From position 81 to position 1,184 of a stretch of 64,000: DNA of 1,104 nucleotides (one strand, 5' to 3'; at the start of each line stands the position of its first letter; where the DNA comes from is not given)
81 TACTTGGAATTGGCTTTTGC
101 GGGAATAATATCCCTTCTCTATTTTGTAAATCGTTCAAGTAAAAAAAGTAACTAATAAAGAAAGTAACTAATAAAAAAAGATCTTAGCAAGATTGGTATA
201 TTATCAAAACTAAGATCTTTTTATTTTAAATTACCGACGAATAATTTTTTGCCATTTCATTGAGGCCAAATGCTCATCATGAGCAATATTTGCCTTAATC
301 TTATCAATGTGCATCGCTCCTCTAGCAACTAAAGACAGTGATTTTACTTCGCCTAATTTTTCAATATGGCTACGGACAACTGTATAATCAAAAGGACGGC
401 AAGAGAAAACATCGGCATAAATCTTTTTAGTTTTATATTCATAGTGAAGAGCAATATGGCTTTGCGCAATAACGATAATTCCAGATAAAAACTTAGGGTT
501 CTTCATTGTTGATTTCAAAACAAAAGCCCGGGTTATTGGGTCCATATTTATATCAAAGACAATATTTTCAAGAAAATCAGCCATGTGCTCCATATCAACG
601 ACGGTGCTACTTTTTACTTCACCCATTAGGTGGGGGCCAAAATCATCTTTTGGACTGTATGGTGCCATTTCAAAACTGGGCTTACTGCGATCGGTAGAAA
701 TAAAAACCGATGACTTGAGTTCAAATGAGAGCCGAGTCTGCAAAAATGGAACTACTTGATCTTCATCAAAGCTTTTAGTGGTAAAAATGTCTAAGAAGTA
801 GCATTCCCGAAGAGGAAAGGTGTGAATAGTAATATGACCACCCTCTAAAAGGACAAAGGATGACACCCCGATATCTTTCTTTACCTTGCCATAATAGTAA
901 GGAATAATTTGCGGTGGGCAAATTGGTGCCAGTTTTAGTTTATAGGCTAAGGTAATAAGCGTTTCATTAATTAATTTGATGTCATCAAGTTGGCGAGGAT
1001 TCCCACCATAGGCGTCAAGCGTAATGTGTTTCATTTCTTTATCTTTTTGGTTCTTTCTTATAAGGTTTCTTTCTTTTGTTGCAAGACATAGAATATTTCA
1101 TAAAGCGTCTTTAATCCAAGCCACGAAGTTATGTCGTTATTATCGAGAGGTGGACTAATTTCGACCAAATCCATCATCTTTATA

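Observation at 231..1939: Tandem-duplicated SpeH-type AdoMetDC homologue operonic with agmatinase: candidate pyruvoyl-dependent arginine decarboxylase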

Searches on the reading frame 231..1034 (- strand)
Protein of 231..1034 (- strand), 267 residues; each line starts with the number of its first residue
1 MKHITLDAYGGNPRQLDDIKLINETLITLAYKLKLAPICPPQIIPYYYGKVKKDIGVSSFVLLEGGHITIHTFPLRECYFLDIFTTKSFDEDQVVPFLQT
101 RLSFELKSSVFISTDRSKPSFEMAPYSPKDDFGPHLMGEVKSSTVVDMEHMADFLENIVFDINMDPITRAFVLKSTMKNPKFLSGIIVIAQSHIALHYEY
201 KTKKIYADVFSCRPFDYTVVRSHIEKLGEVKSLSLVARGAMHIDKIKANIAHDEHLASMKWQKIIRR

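Call 3: search_protein_families(library=pfam, proteins=[window:231-1034:-], max_evalue=1)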
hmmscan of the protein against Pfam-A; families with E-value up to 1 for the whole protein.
window:231-1034:- (267 aa): 1 family
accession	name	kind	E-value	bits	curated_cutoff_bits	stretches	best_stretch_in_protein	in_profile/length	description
PF02675.21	AdoMet_dc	-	9.7e-26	90.7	25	2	3-103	1-95/107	S-adenosylmethionine decarboxylase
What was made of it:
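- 231..1034 (-): Gene for the 267-aa fused two-module AdoMetDC-fold protein, the candidate pyruvoyl arginine decarboxylase. PF02675 matches in two stretches (call 3).
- On AdoMetDC-fold pyruvoyl enzymes (Pfam PF02675): 90.7 bits against a cut-off of 25, in two stretches (call 3).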

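Call 4: search_protein_families(library=ncbifam, proteins=[window:231-1034:-], max_evalue=1)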
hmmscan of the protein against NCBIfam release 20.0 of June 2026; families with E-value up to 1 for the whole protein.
window:231-1034:- (267 aa): 2 families
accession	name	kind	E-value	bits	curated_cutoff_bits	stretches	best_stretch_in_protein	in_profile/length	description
TIGR03330.1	SAM_DCase_Bsu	equivalog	9.5e-19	67.8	75.65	2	2-105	5-102/112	adenosylmethionine decarboxylase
NF033436.3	SpoVM_broad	equivalog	0.059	13.4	31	1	176-187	5-16/26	stage V sporulation protein SpoVM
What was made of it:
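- On Bona fide AdoMetDC (SpeH, NCBIfam TIGR03330 equivalog): 67.8 bits against 75.65 (call 4).
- Closest known: Prokaryotic class 1b AdoMetDC. Different: The window protein scores below the TIGR03330 cut-off (call 4).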

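Call 6: search_solved_structures(query=window:231-1034:-, max_evalue=1, show_alignments=3)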
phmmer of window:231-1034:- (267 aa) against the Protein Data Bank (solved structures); distinct sequences matched with E-value up to 1: 5.
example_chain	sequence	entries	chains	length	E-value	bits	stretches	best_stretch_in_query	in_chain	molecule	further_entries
1tlu_A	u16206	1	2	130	0.016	18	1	3-97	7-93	S-adenosylmethionine decarboxylase proenzyme, AdoMetDC, SamDC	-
1tmi_A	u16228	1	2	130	0.017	17.8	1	2-97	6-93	S-adenosylmethionine decarboxylase proenzyme, AdoMetDC, SamDC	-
2iii_A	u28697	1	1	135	0.018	17.8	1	3-87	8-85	S-adenosylmethionine decarboxylase proenzyme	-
1vr7_A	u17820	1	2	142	0.02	17.6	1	3-97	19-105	S-adenosylmethionine decarboxylase proenzyme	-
4u4h_A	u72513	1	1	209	0.75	12.5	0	200-254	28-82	Tegument protein UL21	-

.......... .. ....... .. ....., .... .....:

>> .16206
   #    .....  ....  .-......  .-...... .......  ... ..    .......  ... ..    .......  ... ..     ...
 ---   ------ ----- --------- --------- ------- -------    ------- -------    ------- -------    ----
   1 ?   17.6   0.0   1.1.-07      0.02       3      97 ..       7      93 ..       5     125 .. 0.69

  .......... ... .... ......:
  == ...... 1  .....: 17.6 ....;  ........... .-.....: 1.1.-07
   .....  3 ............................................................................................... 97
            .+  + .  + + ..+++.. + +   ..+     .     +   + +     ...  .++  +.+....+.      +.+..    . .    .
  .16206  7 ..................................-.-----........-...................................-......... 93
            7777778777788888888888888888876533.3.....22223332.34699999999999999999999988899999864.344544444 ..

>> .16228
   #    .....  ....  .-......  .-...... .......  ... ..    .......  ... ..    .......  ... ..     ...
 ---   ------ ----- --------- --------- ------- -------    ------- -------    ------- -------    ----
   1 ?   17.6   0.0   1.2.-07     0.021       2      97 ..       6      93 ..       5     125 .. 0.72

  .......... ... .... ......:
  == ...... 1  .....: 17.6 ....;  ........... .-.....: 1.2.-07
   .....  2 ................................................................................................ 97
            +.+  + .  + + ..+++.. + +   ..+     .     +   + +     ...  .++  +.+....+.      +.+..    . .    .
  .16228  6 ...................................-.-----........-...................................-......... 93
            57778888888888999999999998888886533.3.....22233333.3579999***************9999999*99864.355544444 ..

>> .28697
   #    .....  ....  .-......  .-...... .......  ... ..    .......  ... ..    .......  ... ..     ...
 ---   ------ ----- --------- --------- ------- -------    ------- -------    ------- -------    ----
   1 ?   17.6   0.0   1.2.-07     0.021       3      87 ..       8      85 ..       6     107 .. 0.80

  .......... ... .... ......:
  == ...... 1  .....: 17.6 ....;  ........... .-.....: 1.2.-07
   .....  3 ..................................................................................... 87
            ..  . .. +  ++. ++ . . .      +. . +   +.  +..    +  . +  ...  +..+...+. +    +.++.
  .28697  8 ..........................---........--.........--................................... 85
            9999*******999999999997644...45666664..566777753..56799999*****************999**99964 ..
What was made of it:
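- On AdoMetDC-fold pyruvoyl enzymes (Pfam PF02675): The N-module fails, with G66 and T86 (call 6).
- Checked: Pyruvoyl Ser63 is therefore Gly66, and Cys83 is Thr86 (call 6).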

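Call 7: find_homologous_proteins(query=window:231-1034:-, max_evalue=0.001)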
Query window:231-1034:- (267 aa): 417 proteins with E <= 0.001 among 887 candidates; the best 120 are listed.
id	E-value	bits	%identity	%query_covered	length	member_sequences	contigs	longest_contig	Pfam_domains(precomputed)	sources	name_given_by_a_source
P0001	7.5e-176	601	100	100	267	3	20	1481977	PF02675.22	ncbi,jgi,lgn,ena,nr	ncbi:MAG: S-adenosylmethionine decarboxylase [Bacilli bacterium]|jgi:S-adenosylmethionine/arginine d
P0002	5.1e-126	437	72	100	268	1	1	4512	PF02675.22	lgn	-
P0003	1.2e-108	381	63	100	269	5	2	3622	PF02675.22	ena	-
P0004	8.5e-105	368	62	100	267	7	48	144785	PF02675.22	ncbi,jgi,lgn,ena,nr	ncbi:MAG: S-adenosylmethionine decarboxylase [Bacilli bacterium]|jgi:S-adenosylmethionine decarboxyl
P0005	1.4e-104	367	60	100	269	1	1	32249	PF02675.22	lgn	-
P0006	9.6e-104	364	62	100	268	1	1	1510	PF02675.22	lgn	-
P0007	1.3e-103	364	60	100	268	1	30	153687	PF02675.22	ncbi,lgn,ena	ncbi:MAG: S-adenosylmethionine decarboxylase [Bacilli bacterium]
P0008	2.4e-103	363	63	100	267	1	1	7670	PF02675.22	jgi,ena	-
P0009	5.0e-103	362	59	99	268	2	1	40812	PF02675.22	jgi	-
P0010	6.1e-103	362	60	100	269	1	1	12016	PF02675.22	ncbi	-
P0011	2.9e-102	360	58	100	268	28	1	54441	PF02675.22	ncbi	-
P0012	3.5e-102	359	62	100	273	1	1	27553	PF02675.22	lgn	-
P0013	3.9e-102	359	58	100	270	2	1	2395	PF02675.22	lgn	-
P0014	1.8e-101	357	58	100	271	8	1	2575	PF02675.22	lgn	-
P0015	1.9e-101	357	58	100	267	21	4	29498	PF02675.22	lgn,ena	-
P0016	1.8e-100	354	57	100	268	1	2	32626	PF02675.22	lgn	-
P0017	3.5e-100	353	58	100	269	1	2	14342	PF02675.22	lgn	-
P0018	1.0e-99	351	56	100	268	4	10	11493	PF02675.22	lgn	-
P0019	1.4e-99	351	56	100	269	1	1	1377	PF02675.22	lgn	-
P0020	5.1e-99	349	57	100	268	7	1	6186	PF02675.22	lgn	-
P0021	1.4e-98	348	57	99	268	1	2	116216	PF02675.22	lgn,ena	-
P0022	1.5e-98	348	58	100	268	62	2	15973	PF02675.22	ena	-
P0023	1.5e-98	347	57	100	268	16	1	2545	PF02675.22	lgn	-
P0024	1.8e-98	347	59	100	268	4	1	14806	PF02675.22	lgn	-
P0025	2.1e-98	347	58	100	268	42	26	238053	PF02675.22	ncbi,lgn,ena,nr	ncbi:MAG: S-adenosylmethionine decarboxylase [Bacilli bacterium]|nr:S-adenosylmethionine decarboxyla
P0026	2.2e-98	347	58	100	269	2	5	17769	PF02675.22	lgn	-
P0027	3.6e-98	346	57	100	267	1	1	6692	PF02675.22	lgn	-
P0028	4.0e-98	346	58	100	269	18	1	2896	PF02675.22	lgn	-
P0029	4.8e-98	346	59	99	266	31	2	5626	PF02675.22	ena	-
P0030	1.0e-97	345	58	99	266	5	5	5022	PF02675.22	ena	-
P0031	1.2e-97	345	54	100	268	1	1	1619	PF02675.22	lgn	-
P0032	1.6e-97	344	55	100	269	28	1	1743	PF02675.22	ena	-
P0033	2.5e-97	343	58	100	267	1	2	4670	PF02675.22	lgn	-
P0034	3.4e-97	343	57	100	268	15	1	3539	PF02675.22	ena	-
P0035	6.2e-97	342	56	100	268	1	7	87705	PF02675.22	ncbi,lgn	-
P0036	1.5e-96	341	56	99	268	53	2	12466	PF02675.22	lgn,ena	-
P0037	2.0e-96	341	55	100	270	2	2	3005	PF02675.22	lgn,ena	-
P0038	2.7e-96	340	57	99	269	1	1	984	PF02675.22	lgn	-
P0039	3.2e-96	340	56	100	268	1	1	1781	PF02675.22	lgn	-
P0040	3.7e-96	340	57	99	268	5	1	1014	PF02675.22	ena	-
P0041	7.1e-96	339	58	100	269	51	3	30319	PF02675.22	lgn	-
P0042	7.5e-96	339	59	100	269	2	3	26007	PF02675.22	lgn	-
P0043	9.3e-96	338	58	100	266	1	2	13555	PF02675.22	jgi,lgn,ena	jgi:S-adenosylmethionine/arginine decarboxylase-like enzyme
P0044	1.1e-95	338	56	99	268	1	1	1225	PF02675.22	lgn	-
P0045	1.3e-95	338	58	100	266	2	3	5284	PF02675.22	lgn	-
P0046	2.0e-95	337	58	98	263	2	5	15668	PF02675.22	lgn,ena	-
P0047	2.3e-95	337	58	99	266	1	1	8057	PF02675.22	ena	-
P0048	3.5e-95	336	54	100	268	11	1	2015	PF02675.22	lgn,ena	-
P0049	1.2e-94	335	58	100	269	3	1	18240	PF02675.22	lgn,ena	-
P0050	1.4e-94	334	54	99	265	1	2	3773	PF02675.22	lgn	-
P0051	1.7e-94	334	55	100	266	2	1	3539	PF02675.22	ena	-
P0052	2.0e-94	334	57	100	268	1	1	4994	PF02675.22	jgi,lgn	jgi:S-adenosylmethionine/arginine decarboxylase-like enzyme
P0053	2.9e-94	333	58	100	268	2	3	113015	PF02675.22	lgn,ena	-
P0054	9.2e-94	332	55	100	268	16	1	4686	PF02675.22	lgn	-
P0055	1.6e-93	331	54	100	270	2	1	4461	PF02675.22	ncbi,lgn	-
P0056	3.3e-92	327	55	100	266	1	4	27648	PF02675.22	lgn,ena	-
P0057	4.0e-92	326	56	100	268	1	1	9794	PF02675.22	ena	-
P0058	4.9e-92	326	54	100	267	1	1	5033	PF02675.22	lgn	-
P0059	6.8e-92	326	56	99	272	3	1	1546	PF02675.22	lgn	-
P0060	9.4e-92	325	55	100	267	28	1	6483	PF02675.22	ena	-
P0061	1.7e-91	324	57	100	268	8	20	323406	PF02675.22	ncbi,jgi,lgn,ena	-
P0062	2.7e-91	324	56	100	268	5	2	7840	PF02675.22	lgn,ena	-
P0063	3.6e-91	323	54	100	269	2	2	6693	PF02675.22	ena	-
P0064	1.2e-90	322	57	100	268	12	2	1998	PF02675.22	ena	-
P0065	2.3e-90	321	57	100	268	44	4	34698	PF02675.22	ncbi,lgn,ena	-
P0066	1.4e-89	318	54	100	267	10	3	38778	PF02675.22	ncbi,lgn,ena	-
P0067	3.3e-89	317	54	100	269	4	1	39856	PF02675.22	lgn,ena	-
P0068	3.6e-89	317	54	100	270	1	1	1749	PF02675.22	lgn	-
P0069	4.2e-89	316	55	100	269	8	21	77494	PF02675.22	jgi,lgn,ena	jgi:S-adenosylmethionine/arginine decarboxylase-like enzyme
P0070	6.2e-89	316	52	100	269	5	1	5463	PF02675.22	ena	-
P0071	1.8e-88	314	57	93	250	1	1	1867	PF02675.22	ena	-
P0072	1.9e-88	314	55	100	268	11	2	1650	PF02675.22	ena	-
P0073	2.2e-88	314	54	100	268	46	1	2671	PF02675.22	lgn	-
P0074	2.4e-88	314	55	100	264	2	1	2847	PF02675.22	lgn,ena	-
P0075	3.7e-88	313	54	99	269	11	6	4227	PF02675.22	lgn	-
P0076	3.9e-88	313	54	99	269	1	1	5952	PF02675.22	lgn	-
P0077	4.8e-88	313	53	99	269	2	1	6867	PF02675.22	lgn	-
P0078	7.4e-88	312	53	100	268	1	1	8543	PF02675.22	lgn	-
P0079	8.6e-88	312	54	100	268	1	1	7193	PF02675.22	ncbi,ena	-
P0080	9.2e-88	312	53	99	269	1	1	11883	PF02675.22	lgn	-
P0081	1.2e-87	312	54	99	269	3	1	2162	PF02675.22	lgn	-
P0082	1.5e-87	311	54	100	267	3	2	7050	PF02675.22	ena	-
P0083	4.7e-87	310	53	99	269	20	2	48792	PF02675.22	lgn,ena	-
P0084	5.5e-87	310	52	100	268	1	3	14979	PF02675.22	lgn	-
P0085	6.8e-87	309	53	99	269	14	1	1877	PF02675.22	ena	-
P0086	8.2e-87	309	53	98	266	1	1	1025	PF02675.22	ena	-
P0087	2.5e-86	307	53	100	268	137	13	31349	PF02675.22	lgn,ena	-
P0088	6.3e-86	306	54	99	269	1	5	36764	PF02675.22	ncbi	-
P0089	1.1e-85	305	54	100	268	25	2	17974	PF02675.22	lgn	-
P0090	1.2e-85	305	52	100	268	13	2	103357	PF02675.22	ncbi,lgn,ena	-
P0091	1.4e-85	305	54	99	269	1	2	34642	PF02675.22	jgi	-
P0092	1.5e-85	305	52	100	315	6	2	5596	PF02675.22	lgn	-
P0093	1.7e-85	305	54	100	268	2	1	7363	PF02675.22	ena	-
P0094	2.3e-85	304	55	92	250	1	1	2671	PF02675.22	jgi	jgi:S-adenosylmethionine/arginine decarboxylase-like enzyme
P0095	2.3e-85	304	50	100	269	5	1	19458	PF02675.22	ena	-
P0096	3.5e-85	304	54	100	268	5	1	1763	PF02675.22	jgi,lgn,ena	-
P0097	4.0e-85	303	53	100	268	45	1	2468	PF02675.22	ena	-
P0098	5.4e-85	303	51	100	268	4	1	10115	PF02675.22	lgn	-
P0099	5.5e-85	303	52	99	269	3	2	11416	PF02675.22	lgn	-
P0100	1.7e-84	301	52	99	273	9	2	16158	PF02675.22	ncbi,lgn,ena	-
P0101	2.4e-84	301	53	100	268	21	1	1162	PF02675.22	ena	-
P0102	3.4e-84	300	58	82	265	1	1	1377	PF02675.22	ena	-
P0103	3.6e-84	300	50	100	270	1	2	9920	PF02675.22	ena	-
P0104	3.9e-84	300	53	99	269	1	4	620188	PF02675.22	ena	-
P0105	4.5e-84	300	53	100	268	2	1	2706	PF02675.22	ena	-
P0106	7.7e-83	296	51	99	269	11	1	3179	PF02675.22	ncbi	ncbi:MAG: S-adenosylmethionine decarboxylase [Bacilli bacterium]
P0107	1.6e-82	295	56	90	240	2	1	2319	PF02675.22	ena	-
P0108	1.7e-82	295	52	99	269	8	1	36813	PF02675.22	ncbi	-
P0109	2.8e-82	294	51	99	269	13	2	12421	PF02675.22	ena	-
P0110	3.8e-82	294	53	98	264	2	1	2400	PF02675.22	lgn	-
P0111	6.7e-82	293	49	100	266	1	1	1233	PF02675.22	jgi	-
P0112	8.5e-82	293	51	100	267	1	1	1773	PF02675.22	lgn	-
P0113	9.2e-82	292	51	99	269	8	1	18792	PF02675.22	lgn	-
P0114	9.1e-81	289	51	100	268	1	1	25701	PF02675.22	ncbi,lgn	-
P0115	2.4e-80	288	51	100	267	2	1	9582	PF02675.22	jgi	-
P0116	9.3e-79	283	54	99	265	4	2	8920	PF02675.22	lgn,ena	-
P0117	1.4e-78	282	47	100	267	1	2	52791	PF02675.22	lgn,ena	-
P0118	2.0e-78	282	50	100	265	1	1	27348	PF02675.22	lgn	-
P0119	5.2e-78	280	48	100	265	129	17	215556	PF02675.22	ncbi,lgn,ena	-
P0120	7.1e-78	280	47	100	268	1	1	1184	PF02675.22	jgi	jgi:S-adenosylmethionine/arginine decarboxylase-like enzyme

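Call 10: find_encoding_contigs(protein=P0001, flank=10000, max_places=4)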
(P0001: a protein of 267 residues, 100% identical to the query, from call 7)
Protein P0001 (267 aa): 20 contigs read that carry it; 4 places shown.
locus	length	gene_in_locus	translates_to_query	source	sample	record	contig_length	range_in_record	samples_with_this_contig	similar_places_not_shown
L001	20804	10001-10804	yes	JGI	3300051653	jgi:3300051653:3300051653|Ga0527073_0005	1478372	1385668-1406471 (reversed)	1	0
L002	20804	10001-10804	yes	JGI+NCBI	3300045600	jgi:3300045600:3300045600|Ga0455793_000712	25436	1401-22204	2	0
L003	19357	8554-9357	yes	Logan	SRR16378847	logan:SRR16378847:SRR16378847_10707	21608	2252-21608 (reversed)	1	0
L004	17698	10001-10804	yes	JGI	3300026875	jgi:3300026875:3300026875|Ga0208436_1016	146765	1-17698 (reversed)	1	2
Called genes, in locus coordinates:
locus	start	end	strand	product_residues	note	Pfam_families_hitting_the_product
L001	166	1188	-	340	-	-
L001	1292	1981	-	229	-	PF13350:Y_phosphatase3, PF22741:PTP-NADK (weak), PF00102:Y_phosphatase (weak), PF22784:PTP-SAK, PF22785:Tc-R-P (weak), PF00782:DSPc (weak)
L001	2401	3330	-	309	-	PF00056:Ldh_1_N, PF02866:Ldh_1_C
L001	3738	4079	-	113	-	PF08818:DUF1801 (faint)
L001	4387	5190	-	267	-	PF02535:Zip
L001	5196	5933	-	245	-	PF01643:Acyl-ACP_TE, PF20791:Acyl-ACP_TE_C (weak)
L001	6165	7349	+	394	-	PF10509:GalKase_gal_bdg, PF00288:GHMP_kinases_N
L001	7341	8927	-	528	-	PF13396:PLDc_N, PF13091:PLDc_2, PF00614:PLDc (weak), PF13091:PLDc_2, PF00614:PLDc (weak)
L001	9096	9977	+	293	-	PF00491:Arginase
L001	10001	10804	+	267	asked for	PF02675:AdoMet_dc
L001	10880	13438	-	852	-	PF04231:Endonuclease_1, PF02368:Big_2, PF26182:Ig_NUP210_5th (faint), PF26918:Ig_Eae (weak), PF02368:Big_2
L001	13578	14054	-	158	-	PF00149:Metallophos (faint), PF12850:Metallophos_2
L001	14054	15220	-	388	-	PF00465:Fe-ADH, PF13685:Fe-ADH_2 (weak), PF25137:ADH_Fe_C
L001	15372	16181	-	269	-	PF04231:Endonuclease_1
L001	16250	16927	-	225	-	PF00754:F5_F8_type_C (weak)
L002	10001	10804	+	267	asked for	PF02675:AdoMet_dc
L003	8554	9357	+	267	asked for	PF02675:AdoMet_dc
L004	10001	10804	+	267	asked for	PF02675:AdoMet_dc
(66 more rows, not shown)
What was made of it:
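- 231..1034 (-): The identical protein occurs on at least 20 contigs (call 10).
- Checked: JGI gene calls on contigs that carry the identical protein use the same limits (call 10).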

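Call 21: find_related_loci(query=A1, collection=genome_contigs, flank=10000)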
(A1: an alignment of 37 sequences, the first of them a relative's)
Query A1 (267 aa) in genome_contigs; peptide patterns used: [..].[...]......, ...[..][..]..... (x = any residue, [..] = any of these).
105 stretches matched a pattern; 88 encode a relative of the query (tblastn E <= 1e-3); the best 80 are kept; 80 distinct loci.
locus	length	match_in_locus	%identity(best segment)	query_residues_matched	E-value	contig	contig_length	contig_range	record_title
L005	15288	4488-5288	62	1-267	2e-110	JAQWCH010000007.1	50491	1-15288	MAG: Bacilli bacterium isolate STF2_239 NODE_1282_length_50491_cov_18.232011_Sandtown_F2, whole genome shotgun sequence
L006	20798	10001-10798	60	1-266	1e-109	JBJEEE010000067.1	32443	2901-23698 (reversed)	MAG: Bacilli bacterium isolate LOHA10_bin.030 NODE_381_length_32443_cov_6.086730, whole genome shotgun sequence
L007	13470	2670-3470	58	1-267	1e-107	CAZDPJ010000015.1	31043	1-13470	MAG TPA_asm: uncultured Staphylococcaceae bacterium isolate SRP313737_co1_111 genome assembly, contig: NODE_2335_length_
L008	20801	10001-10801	58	1-267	1e-107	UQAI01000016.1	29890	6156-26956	uncultured Mollicutes bacterium isolate UMGS75 genome assembly, contig: NODE_277_length_29890_cov_9.654734, whole genome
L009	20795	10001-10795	58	1-265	5e-108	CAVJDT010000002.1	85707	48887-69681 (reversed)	Bacillota bacterium isolate H07681-L1_cleanbin_000020 genome assembly, contig: Spades_H07681-L1_contig_120, whole genome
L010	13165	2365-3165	58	1-267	2e-107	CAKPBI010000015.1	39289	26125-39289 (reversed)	MAG: uncultured Bacilli bacterium isolate REFINED_METABAT215_TOP10_CONTIGS_1500_ASSEMBLY_K77_MERGED__Hadza_MoBio_hadza-I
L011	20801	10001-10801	58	1-267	4e-107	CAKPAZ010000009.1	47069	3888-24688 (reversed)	MAG: uncultured Bacilli bacterium isolate REFINED_METABAT215_TOP10_CONTIGS_1500_ASSEMBLY_K77_MERGED__Hadza_MoBio_hadza-I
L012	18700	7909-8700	58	1-264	1e-105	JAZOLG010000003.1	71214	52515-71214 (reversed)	MAG: Bacilli bacterium isolate T1900045656_YK20190350.MAGScoT_cleanbin_000009 SGB_8238_k141_2017622, whole genome shotgu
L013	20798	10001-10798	58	2-267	1e-104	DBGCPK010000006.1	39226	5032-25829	MAG TPA_asm: Bacilli bacterium isolate MAG11536 contig6, whole genome shotgun sequence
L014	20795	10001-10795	58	1-265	8e-105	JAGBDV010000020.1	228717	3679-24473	MAG: Bacilli bacterium isolate RGIG9028 Water_deer_Rectum-4__c193591, whole genome shotgun sequence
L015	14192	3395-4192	58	2-267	2e-104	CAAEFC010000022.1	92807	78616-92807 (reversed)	MAG TPA_asm: Bacilli bacterium, isolate HGM10897, WGS project CAAEFC010000000 data, contig: ERS396532_100_k85_46324, who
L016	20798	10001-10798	59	2-267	5e-104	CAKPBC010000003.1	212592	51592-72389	MAG: uncultured Bacilli bacterium isolate REFINED_METABAT215_TOP10_CONTIGS_1500_ASSEMBLY_K77_MERGED__Hadza_MoBio_hadza-E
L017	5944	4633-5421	60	1-264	8e-104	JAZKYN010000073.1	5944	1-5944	MAG: Bacilli bacterium isolate T1900045101_TC20190095.MAGScoT_cleanbin_000012 SGB_4761_k141_665233, whole genome shotgun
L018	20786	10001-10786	58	1-262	5e-104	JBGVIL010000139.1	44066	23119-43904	MAG: Bacilli bacterium isolate fecal_MAG_320 fecal_MAG_320_contig_0140, whole genome shotgun sequence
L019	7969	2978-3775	58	2-267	7e-104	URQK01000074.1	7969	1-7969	uncultured Mollicutes bacterium isolate UMGS1248 genome assembly, contig: NODE_4038_length_7969_cov_3.531463, whole geno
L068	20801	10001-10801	41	1-267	4e-65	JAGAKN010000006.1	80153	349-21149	MAG: Clostridia bacterium isolate RGIG8526 Water_deer_Cecum-2__c78131, whole genome shotgun sequence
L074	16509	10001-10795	39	1-266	1e-56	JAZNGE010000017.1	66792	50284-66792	MAG: Eubacteriales bacterium isolate T1900044708_TS20190174.MAGScoT_cleanbin_000025 SGB_1822_k141_1708112, whole genome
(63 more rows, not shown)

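Call 27: search_protein_families(library=pfam, proteins=[L074:4814-6841:+, L074:7788-10001:+, L074:6863-7747:+, L074:10831-12381:+, L074:3747-4781:+, L008:7880-9043:+, L008:10810-11523:+, L008:11914-12984:+, L068:3956-4801:+], max_evalue=0.01)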
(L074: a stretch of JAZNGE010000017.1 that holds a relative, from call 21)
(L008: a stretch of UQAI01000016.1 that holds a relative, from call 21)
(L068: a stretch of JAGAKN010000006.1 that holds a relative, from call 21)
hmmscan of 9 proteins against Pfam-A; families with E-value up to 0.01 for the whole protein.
L074:4814-6841:+ (675 aa): 0 families

L074:7788-10001:+ (737 aa): 0 families

L074:6863-7747:+ (294 aa): 0 families

L074:10831-12381:+ (516 aa): 0 families

L074:3747-4781:+ (344 aa): 1 family
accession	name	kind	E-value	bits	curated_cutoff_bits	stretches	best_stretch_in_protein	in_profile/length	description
PF04371.20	PAD_porph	-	1.3e-83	281.4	25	1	8-343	2-319/321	Porphyromonas-type peptidyl-arginine deiminase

L008:7880-9043:+ (387 aa): 3 families
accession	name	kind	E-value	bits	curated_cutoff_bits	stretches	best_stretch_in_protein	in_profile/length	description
PF12832.13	MFS_1_like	-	1.5e-30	106.9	25.2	1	21-330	14-342/373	MFS_1 like family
PF07690.21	MFS_1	-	2.3e-23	83.1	33.4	2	14-340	4-345/347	Major Facilitator Superfamily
PF01306.25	LacY_symp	-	8.5e-06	25.2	24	1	15-380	16-400/413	LacY proton/sugar symporter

L008:10810-11523:+ (237 aa): 0 families

L008:11914-12984:+ (356 aa): 3 families
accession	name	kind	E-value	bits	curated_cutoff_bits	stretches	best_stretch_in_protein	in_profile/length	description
PF01663.27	Phosphodiest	-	9.9e-17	62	23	1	42-251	1-238/342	Type I phosphodiesterase / nucleotide pyrophosphatase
PF01676.23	Metalloenzyme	-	7.2e-05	22.9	24.3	1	41-238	2-203/252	Metalloenzyme superfamily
PF08665.17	PglZ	-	0.0025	18.2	25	0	177-238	110-173/179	PglZ domain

L068:3956-4801:+ (281 aa): 1 family
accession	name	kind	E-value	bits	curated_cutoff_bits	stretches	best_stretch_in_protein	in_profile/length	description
PF00491.26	Arginase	-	1.7e-63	215.1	22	1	13-274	1-277/280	Arginase family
